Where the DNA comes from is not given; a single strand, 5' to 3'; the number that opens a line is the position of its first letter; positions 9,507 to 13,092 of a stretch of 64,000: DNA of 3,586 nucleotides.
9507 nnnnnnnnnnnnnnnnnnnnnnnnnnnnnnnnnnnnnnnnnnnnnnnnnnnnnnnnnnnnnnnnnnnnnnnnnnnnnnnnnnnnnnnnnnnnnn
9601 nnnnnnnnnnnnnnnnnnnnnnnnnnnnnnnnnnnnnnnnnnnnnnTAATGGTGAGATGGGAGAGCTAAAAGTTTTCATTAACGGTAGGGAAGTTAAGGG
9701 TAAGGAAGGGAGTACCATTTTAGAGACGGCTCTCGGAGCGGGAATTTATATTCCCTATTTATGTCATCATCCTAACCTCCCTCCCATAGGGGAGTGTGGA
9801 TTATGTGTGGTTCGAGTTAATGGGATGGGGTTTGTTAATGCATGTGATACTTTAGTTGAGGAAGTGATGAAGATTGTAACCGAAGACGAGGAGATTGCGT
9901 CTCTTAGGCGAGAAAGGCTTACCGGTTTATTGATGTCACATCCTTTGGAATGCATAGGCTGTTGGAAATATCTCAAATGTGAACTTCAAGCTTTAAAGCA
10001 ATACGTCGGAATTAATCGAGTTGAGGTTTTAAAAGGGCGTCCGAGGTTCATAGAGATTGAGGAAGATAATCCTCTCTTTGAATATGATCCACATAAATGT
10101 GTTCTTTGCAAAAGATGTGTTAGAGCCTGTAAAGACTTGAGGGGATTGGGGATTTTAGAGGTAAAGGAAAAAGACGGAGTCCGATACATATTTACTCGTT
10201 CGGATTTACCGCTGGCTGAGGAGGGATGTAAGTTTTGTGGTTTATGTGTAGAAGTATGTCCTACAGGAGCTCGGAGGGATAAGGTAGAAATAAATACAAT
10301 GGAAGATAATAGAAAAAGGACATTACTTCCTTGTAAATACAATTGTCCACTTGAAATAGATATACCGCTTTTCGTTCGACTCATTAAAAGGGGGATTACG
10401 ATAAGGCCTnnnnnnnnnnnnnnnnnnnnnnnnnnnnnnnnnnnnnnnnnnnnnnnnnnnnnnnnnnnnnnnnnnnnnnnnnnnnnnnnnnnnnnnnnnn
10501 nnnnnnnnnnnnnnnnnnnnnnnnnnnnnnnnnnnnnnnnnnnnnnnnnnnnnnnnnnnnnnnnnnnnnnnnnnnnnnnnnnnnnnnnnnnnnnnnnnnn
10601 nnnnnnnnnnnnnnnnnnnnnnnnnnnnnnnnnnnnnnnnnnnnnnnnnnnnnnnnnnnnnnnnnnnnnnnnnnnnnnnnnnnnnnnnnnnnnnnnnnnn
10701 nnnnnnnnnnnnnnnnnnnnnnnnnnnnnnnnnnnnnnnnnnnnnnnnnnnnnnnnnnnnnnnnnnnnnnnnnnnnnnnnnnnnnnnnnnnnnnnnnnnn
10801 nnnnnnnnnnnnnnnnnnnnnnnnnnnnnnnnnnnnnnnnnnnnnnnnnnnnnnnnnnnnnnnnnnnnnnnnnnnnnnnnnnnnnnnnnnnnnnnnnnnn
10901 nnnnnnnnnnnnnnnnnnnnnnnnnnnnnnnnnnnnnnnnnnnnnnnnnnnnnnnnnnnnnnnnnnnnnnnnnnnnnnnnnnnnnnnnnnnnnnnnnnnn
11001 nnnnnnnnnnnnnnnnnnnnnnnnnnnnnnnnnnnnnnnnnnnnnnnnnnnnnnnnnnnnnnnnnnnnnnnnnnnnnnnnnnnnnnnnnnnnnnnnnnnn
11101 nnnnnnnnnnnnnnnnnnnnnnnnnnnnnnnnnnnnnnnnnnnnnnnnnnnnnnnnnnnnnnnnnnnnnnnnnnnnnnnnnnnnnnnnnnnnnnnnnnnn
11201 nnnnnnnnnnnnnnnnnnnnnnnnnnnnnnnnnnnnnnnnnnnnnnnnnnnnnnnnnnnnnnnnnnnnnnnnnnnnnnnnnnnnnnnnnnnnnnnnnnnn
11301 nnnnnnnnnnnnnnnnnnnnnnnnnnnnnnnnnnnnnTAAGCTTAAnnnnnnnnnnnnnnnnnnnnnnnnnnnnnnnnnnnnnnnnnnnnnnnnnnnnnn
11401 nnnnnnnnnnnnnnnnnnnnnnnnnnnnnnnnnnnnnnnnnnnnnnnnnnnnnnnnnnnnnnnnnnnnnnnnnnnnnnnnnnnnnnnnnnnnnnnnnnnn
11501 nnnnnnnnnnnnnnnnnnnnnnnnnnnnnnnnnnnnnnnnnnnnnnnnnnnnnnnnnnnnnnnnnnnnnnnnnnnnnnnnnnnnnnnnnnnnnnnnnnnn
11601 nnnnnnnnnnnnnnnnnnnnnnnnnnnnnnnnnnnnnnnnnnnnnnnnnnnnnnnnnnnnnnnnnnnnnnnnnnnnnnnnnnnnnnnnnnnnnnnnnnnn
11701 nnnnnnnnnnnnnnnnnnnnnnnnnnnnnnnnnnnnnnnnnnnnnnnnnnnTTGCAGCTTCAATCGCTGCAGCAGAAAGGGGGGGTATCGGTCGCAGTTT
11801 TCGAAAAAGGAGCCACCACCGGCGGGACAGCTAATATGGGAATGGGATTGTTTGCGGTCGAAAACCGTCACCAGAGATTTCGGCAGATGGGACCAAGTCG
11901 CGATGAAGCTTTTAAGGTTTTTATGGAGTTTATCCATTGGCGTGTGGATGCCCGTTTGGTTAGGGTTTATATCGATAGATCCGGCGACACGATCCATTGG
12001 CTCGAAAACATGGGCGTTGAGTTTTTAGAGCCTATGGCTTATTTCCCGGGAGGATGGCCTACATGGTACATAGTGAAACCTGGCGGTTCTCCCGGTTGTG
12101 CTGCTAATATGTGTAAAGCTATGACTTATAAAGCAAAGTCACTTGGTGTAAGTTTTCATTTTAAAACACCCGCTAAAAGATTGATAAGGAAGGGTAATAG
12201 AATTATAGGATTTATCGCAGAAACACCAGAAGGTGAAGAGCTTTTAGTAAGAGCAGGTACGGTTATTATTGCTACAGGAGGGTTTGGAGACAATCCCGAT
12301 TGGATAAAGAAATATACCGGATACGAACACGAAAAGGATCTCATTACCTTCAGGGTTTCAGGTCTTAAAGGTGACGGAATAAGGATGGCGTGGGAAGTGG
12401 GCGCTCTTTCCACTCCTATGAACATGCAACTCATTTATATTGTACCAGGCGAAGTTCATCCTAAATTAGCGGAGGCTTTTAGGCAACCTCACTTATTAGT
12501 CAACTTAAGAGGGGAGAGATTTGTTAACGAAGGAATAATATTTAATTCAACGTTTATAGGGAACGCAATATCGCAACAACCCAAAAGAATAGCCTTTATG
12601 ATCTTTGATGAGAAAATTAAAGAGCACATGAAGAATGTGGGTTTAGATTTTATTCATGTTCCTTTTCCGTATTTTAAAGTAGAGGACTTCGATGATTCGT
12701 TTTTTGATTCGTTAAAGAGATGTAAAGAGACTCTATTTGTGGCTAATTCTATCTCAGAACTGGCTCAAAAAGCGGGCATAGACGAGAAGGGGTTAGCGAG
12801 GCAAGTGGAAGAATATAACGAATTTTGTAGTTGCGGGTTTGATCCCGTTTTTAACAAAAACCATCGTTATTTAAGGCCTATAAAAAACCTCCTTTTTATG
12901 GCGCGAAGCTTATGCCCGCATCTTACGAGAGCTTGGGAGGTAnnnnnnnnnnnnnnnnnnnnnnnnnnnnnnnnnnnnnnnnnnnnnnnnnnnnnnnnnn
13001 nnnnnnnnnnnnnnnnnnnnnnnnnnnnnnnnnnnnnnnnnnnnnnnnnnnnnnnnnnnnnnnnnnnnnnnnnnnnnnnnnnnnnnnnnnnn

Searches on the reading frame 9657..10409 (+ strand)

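Call 6: search_protein_families(library=pfam, proteins=[window:9657-10409:+], max_evalue=0.01)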
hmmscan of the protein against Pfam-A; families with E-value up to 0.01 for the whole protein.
window:9657-10409:+ (251 aa): 13 families
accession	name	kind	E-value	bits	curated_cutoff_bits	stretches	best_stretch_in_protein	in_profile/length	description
PF13510.11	Fer2_4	-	4.1e-17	62.4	22.8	1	4-76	4-80/82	2Fe-2S iron-sulfur cluster binding domain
PF00037.32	Fer4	-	1.5e-09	37.7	21.1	2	188-206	5-23/24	4Fe-4S binding domain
PF12838.12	Fer4_7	-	5.8e-09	36.7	27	1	147-205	1-52/52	4Fe-4S dicluster domain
PF00111.32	Fer2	-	4.6e-08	33.3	21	1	8-56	3-50/77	2Fe-2S iron-sulfur cluster binding domain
PF10588.14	NADH-G_4Fe-4S_3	-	2.9e-07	30.3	27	1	84-122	1-39/40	NADH-ubiquinone oxidoreductase-G iron-sulfur binding region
PF22117.2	Fer4_Nqo3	-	1.6e-06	28.6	27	1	139-205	2-65/67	NADH-quinone oxidoreductase subunit 3, ferredoxin-like domain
PF14697.11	Fer4_21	-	3.5e-06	27.5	35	1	144-203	4-53/59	4Fe-4S dicluster domain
PF13187.11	Fer4_9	-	1.4e-05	25.5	27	1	147-205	1-51/52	4Fe-4S dicluster domain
PF12837.12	Fer4_6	-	4.6e-05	23.6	25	1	141-159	2-20/24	4Fe-4S binding domain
PF13237.11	Fer4_10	-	0.00017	21.9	25.5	1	143-159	4-21/53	4Fe-4S dicluster domain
PF13459.11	Fer4_15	-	0.0022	19.1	22.4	0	189-217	6-34/66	4Fe-4S single cluster domain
PF12798.12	Fer4_3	-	0.0059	17.8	27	1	191-205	1-15/15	4Fe-4S binding domain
PF12797.12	Fer4_2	-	0.0078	16.6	24.5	1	142-159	4-21/22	4Fe-4S binding domain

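Call 19: search_protein_families(library=ncbifam, proteins=[window:9657-10409:+], max_evalue=0.001)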
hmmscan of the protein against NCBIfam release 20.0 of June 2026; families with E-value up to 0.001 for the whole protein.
window:9657-10409:+ (251 aa): 30 families (the best 25 are shown)
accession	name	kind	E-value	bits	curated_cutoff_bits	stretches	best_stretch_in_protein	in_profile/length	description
NF040763.1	FeFe_hydrog_A6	exception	4.3e-51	173.9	765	1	5-216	2-215/571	NADH-dependent [FeFe] hydrogenase, group A6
NF005745.0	PRK07569.1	equivalog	1.7e-39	135.6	333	1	6-220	6-220/238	bidirectional hydrogenase complex protein HoxU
NF040762.1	Hydr_FeFe_Clost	exception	1.2e-36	126.5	900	1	5-217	2-215/572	ferredoxin hydrogenase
TIGR01973.1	NuoG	equivalog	5e-34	118.1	470.05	1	6-210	1-202/606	NADH-quinone oxidoreductase subunit NuoG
NF006305.0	PRK08493.1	equivalog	2.6e-33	115.2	591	1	4-205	2-220/819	NADH-quinone oxidoreductase subunit G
NF005895.0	PRK07860.1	equivalog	1.3e-22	79.7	802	1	4-205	18-219/811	NADH-quinone oxidoreductase subunit G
NF009454.0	PRK12814.1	equivalog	2.6e-22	79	916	1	1-102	1-103/657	putative NADPH-dependent glutamate synthase small subunit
TIGR02512.1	FeFe_hydrog_A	subfamily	1.8e-12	46.8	405.95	1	143-219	4-80/375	[FeFe] hydrogenase, group A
TIGR01971.1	NuoI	subfamily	4.3e-07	29.6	113.05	1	146-219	42-111/121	NADH-quinone oxidoreductase, chain I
NF004546.0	PRK05888.3-3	equivalog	1.6e-06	27.6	260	1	143-205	61-123/196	NADH-quinone oxidoreductase subunit NuoI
NF006183.0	PRK08318.1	equivalog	2.1e-06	26.8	335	1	143-215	339-403/422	NAD-dependent dihydropyrimidine dehydrogenase subunit PreA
TIGR02912.1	sulfite_red_C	equivalog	4.2e-06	26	324.1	1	142-208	165-220/314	sulfite reductase subunit C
NF042909.1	FMH_DH_FwdF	exception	4.5e-06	26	375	1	106-207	65-156/336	tungsten-dependent formylmethanofuran dehydrogenase subunit FwdF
NF045874.1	Vhu_polyferre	exception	1.2e-05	24.2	600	1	138-231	79-170/381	F420-non-reducing hydrogenase associated-polyferredoxin VhuB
NF004536.0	PRK05888.1-1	equivalog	2e-05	24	212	1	146-219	58-127/180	NADH-quinone oxidoreductase subunit NuoI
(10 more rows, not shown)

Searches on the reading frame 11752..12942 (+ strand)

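Call 6: search_protein_families(library=pfam, proteins=[window:11752-12942:+], max_evalue=0.01)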
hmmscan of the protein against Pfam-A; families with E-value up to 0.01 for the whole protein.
window:11752-12942:+ (397 aa): 3 families
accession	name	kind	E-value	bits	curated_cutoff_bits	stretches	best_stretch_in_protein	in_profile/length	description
PF00890.30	FAD_binding_2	-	5.5e-32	111.9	20.4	1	8-377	19-353/414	FAD binding domain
PF01266.30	DAO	-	5.7e-09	36.4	27.9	1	6-180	18-207/353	FAD dependent oxidoreductase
PF15560.11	Imm12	-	0.0095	16.3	25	0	311-360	36-86/138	Immunity protein 12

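Call 19: search_protein_families(library=ncbifam, proteins=[window:11752-12942:+], max_evalue=0.001)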
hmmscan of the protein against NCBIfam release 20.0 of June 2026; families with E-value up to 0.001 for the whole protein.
window:11752-12942:+ (397 aa): 23 families
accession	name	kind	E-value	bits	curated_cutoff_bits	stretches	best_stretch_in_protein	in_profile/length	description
NF053717.1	VnlPnlRedVprA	equivalog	8.5e-59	199.6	600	1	9-384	27-406/481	vinyl phenol reductase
TIGR01813.1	flavo_cyto_c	subfamily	5.6e-34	117.6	285.45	1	6-377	18-369/444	flavocytochrome c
NF006130.0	PRK08274.1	equivalog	4.7e-33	114.7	369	1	9-368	26-363/467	FAD-dependent tricarballylate dehydrogenase TcuA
NF005510.0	PRK07121.1-3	subfamily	3.6e-27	95.3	481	2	120-291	182-346/492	FAD-binding protein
NF005064.0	PRK06481.1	equivalog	3.7e-26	91.9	542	1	9-296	82-366/506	flavocytochrome c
NF009478.0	PRK12844.1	equivalog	1.6e-25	89.4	789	1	124-371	216-451/559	3-ketosteroid-delta-1-dehydrogenase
NF005508.0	PRK07121.1-1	equivalog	1.3e-24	86.6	537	2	112-301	170-360/497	FAD-binding protein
NF009473.0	PRK12835.1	subfamily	2e-24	86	837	1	125-369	220-468/585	FAD-binding protein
NF005511.0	PRK07121.1-4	equivalog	2.3e-24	85.7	466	1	158-384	257-464/553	FAD-binding protein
NF004789.0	PRK06134.1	subfamily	1.2e-22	80.2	747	1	124-370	223-468/581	FAD-dependent oxidoreductase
NF005512.0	PRK07121.1-5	subfamily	1.5e-21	76.5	812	1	116-379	180-413/489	FAD-binding protein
NF053677.1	Desat2ChcC2Cyan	equivalog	1.5e-18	66.5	900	1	120-370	205-453/558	4-oxocyclohex-2-ene-1-carboxylate 5-dehydrogenase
NF005882.1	PRK07843.1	equivalog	2e-18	66.1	788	1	123-369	207-448/547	3-oxosteroid 1-dehydrogenase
NF005509.0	PRK07121.1-2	subfamily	2.7e-18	65.9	630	1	148-389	235-456/527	FAD-binding protein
NF009477.0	PRK12843.1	equivalog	2e-17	62.9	758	1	122-370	225-470/578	FAD-dependent oxidoreductase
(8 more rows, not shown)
